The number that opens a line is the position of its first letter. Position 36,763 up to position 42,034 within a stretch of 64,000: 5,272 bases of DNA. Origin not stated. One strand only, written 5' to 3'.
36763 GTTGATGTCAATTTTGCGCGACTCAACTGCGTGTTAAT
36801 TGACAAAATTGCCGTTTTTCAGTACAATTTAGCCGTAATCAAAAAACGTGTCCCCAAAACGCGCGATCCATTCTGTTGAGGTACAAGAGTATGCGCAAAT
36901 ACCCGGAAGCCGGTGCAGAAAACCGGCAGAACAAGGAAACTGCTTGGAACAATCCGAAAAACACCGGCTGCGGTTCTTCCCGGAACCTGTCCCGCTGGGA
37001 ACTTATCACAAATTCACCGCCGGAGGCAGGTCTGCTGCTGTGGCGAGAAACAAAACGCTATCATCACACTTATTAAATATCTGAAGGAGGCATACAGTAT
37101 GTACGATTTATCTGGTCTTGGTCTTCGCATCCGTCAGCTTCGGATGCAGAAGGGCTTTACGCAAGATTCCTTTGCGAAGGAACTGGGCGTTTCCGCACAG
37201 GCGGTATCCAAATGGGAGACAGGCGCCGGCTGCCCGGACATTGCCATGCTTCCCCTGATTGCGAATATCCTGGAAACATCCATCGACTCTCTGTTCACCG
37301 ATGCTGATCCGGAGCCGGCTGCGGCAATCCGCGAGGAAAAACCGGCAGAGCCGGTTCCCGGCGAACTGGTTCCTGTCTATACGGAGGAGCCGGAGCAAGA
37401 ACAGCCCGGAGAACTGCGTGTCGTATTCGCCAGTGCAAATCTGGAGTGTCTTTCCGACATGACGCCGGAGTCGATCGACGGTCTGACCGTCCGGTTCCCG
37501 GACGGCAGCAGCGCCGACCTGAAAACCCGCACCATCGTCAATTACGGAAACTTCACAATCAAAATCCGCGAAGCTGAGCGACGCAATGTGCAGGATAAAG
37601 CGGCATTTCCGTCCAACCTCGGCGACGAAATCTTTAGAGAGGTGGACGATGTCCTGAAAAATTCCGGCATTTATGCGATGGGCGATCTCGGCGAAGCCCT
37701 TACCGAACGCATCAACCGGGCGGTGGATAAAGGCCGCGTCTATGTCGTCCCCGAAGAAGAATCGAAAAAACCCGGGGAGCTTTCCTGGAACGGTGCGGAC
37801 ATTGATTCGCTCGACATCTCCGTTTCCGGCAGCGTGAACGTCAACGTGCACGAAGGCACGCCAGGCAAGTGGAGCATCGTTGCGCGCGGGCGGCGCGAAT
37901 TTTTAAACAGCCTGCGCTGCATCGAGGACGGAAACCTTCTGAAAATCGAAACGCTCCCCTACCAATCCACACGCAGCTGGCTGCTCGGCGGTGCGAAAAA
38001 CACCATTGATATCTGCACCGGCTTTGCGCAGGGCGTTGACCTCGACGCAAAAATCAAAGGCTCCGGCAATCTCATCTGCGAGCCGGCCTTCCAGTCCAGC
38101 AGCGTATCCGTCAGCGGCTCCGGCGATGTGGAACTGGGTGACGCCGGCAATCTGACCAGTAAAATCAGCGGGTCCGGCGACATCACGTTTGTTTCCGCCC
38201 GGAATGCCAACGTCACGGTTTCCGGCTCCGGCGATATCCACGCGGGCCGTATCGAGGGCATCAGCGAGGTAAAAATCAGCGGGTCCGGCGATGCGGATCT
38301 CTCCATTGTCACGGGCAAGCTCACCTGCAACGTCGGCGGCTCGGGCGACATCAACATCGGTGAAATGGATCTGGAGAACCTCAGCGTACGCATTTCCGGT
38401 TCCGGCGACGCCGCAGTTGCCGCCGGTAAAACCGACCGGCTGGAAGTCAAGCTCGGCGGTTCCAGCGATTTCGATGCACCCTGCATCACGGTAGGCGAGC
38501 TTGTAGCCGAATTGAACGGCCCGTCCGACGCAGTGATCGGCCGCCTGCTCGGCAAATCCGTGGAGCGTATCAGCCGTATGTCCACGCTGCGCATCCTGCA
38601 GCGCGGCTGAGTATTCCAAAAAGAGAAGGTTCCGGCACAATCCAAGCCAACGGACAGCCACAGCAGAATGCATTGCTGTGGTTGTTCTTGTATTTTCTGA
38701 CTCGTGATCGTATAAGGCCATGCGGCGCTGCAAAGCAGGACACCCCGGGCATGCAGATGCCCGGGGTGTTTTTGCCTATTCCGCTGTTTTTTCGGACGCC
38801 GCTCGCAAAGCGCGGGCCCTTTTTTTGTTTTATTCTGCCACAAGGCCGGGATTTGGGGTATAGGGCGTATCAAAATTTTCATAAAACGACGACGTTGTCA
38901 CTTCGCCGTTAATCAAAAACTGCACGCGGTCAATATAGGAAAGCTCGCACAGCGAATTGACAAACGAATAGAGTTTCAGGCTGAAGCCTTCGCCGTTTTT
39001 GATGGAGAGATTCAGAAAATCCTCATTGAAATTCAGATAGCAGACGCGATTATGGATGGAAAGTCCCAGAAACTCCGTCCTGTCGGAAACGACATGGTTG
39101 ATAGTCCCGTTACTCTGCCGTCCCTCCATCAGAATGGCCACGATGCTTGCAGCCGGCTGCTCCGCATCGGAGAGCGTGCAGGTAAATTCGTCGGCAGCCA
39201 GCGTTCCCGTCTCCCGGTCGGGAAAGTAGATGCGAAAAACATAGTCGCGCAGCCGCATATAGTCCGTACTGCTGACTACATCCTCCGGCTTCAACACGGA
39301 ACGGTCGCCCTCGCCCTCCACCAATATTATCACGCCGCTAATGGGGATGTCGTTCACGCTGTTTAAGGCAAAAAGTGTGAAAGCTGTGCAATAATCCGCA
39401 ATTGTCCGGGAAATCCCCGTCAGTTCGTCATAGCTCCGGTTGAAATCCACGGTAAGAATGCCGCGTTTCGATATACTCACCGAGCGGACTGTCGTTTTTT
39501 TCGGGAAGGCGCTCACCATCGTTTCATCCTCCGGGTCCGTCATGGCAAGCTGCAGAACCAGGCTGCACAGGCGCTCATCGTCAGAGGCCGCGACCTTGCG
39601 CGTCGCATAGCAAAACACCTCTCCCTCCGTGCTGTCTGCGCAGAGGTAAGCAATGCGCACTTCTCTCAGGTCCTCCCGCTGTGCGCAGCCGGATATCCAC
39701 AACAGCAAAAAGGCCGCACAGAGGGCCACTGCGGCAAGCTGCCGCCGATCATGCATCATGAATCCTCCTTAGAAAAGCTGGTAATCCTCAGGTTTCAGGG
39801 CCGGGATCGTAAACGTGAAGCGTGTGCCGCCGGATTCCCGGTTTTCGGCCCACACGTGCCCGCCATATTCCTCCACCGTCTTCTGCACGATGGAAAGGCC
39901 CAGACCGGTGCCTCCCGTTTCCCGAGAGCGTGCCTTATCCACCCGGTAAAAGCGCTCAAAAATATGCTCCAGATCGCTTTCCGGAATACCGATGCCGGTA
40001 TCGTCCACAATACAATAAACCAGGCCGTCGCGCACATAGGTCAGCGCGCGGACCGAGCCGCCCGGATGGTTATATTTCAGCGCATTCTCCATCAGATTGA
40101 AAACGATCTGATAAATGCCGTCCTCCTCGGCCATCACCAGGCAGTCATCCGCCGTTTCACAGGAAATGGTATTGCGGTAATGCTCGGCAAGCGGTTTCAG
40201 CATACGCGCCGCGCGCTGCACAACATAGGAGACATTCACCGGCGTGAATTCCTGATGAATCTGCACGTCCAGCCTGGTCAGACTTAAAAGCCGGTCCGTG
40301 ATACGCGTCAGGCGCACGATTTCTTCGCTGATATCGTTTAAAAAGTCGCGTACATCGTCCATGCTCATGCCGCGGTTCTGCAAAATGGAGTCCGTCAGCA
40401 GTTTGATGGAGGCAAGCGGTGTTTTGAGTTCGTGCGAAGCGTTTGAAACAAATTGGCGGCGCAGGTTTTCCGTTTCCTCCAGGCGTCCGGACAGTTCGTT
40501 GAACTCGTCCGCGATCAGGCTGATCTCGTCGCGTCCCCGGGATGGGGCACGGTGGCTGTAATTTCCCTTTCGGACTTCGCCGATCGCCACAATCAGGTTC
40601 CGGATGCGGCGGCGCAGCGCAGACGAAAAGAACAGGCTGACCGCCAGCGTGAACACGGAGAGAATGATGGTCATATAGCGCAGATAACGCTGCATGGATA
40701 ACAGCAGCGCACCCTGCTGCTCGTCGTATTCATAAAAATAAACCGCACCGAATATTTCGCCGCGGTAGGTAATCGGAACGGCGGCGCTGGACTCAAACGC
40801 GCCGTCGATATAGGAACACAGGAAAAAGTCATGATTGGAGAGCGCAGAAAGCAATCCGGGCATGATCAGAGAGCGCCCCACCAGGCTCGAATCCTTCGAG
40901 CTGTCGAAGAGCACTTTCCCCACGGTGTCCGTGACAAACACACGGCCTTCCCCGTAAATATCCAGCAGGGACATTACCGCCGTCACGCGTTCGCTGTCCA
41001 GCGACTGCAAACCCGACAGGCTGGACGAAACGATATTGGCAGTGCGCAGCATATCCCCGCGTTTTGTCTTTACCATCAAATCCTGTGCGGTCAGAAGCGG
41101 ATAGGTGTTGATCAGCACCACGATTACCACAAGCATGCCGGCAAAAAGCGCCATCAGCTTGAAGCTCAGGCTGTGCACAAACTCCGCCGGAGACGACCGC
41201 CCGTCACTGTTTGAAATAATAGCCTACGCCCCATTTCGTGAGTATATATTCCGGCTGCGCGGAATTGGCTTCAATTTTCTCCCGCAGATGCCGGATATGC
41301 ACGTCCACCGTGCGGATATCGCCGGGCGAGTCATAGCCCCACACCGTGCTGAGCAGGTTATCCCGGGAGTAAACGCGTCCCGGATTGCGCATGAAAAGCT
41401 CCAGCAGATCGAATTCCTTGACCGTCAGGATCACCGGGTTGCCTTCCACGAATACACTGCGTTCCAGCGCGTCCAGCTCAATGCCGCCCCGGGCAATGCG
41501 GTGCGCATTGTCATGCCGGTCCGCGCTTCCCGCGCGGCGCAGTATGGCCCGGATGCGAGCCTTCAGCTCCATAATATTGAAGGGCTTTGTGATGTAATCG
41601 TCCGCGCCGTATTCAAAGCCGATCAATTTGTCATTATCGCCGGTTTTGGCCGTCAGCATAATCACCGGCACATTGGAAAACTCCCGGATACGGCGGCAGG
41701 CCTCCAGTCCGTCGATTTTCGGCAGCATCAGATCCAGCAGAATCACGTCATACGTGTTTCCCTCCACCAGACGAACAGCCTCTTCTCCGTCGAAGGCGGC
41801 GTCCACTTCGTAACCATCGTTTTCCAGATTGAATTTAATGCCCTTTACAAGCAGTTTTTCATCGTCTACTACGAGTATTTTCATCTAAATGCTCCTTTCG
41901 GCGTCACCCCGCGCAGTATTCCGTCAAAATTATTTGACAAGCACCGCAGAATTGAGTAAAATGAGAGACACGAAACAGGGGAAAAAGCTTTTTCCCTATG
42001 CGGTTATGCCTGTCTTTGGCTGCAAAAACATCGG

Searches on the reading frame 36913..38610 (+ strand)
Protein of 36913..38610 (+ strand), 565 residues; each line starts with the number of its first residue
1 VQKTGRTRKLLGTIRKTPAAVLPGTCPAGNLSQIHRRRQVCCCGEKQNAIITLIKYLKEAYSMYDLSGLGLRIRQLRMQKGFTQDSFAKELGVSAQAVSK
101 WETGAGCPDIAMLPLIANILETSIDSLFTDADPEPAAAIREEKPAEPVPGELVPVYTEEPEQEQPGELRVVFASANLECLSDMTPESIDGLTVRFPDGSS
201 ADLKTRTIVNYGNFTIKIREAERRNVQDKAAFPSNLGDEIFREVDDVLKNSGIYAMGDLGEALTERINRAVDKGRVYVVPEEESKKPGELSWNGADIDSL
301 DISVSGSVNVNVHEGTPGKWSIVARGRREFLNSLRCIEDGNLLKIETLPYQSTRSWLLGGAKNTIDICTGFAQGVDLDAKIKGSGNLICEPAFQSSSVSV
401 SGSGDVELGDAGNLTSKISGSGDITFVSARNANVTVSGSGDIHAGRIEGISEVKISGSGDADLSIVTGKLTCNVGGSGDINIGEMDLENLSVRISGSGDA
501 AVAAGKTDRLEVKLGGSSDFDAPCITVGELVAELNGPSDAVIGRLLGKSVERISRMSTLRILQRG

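Call 74: search_protein_families(library=pfam, proteins=[window:36913-38610:+], max_evalue=0.00001)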
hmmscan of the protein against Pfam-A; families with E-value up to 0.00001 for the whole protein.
window:36913-38610:+ (565 aa): 5 families
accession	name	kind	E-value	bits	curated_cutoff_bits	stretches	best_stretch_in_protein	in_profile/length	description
PF10988.14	DUF2807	-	2.1e-24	86.7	24.2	2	302-482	5-177/181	Putative auto-transporter adhesin, head GIN domain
PF01381.28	HTH_3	-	5.1e-14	52.5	23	1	73-126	1-54/55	Helix-turn-helix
PF13560.12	HTH_31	-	9.2e-10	39.1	27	1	69-123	2-57/64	Helix-turn-helix domain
PF13349.12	DUF4097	-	1.8e-07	31.2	22.9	1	297-512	1-199/247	Toastrack DUF4097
PF12844.13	HTH_19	-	3.4e-06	27.3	30.2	1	72-132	3-63/64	Helix-turn-helix domain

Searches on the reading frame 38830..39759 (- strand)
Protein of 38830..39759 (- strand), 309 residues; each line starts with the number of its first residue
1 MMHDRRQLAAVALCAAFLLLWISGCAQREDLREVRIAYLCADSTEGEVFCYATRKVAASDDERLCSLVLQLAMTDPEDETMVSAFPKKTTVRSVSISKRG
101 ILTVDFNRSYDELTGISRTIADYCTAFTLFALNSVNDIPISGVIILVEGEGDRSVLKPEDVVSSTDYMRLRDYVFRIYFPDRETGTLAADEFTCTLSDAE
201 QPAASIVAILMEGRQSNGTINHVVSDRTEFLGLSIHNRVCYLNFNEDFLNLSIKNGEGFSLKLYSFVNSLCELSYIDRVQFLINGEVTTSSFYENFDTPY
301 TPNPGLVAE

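Call 74: search_protein_families(library=pfam, proteins=[window:38830-39759:-], max_evalue=0.00001)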
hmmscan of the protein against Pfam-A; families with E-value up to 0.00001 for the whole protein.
window:38830-39759:- (309 aa): 1 family
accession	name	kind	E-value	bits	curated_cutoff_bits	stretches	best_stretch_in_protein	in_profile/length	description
PF10646.14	Germane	-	4.7e-27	95.3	23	2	177-286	2-114/117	Sporulation and spore germination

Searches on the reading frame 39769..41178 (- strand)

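Call 74: search_protein_families(library=pfam, proteins=[window:39769-41178:-], max_evalue=0.00001)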
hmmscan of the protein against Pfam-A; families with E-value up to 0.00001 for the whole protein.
window:39769-41178:- (469 aa): 3 families
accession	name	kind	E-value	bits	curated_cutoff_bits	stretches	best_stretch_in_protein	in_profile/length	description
PF02518.31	HATPase_c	-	1.2e-30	106.6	26.4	1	351-460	2-109/111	Histidine kinase-, DNA gyrase B-, and HSP90-like ATPase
PF00512.31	HisKA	-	2.8e-14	53.3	26.9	1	240-304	2-64/66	His Kinase A (phospho-acceptor) domain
PF00672.30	HAMP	-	2.2e-09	37.9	25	1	183-235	1-53/53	HAMP domain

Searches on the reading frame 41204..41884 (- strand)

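Call 74: search_protein_families(library=pfam, proteins=[window:41204-41884:-], max_evalue=0.00001)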
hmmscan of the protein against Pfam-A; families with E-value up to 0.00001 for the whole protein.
window:41204-41884:- (226 aa): 2 families
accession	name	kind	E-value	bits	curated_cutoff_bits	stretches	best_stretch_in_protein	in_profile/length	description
PF00072.30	Response_reg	-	4.6e-32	110.9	30.2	1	3-112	1-111/111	Response regulator receiver domain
PF00486.34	Trans_reg_C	-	9.4e-30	103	26.2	1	148-224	1-77/77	Transcriptional regulatory protein, C terminal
